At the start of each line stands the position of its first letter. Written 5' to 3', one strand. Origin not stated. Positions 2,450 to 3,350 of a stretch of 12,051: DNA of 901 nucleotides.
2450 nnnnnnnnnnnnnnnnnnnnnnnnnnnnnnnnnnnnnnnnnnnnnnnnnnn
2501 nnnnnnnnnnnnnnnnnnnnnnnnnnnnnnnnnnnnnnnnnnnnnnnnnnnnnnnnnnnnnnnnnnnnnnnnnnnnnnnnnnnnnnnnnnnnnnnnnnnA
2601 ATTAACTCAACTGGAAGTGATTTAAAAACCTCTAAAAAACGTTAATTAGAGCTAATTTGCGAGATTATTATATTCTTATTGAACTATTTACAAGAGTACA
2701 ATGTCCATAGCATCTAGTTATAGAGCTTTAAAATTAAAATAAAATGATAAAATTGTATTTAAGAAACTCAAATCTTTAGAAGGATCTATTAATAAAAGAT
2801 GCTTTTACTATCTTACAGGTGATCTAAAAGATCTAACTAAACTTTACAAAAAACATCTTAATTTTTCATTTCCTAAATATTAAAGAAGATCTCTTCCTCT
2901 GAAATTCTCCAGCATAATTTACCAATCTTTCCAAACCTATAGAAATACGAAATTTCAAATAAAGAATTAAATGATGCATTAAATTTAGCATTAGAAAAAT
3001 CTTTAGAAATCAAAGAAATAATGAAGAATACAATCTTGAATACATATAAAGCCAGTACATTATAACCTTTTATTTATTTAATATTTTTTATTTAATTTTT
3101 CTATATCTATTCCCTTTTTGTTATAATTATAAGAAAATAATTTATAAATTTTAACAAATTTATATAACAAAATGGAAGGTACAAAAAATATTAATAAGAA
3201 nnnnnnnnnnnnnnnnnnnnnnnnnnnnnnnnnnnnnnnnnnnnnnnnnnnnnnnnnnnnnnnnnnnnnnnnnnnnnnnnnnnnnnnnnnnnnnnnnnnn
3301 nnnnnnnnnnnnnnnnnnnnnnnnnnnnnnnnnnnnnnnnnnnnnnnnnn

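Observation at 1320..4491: Two same-architecture membrane/coiled-coil proteins, one per duplicated unit, diverged almost beyond recognition while their non-coding flanks stay near-identical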

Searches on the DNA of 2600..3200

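Call 83: search_rna_families(source=window, start=2600, end=3200, threshold=evalue, max_evalue=1)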
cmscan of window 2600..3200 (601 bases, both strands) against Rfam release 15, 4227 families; matches with E-value up to 1: 0.
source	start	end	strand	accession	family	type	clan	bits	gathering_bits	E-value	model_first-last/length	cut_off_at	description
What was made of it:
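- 2646..2896 (.): Non-coding stretch 'X' after A. It is conserved only at the orthologous position, evolves at about the silent-site rate, and is deleted in some relatives. No Rfam hit (call 83).
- On Structured or known non-coding RNA in the A-B spacer: No Rfam match at E up to 1 (call 83).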
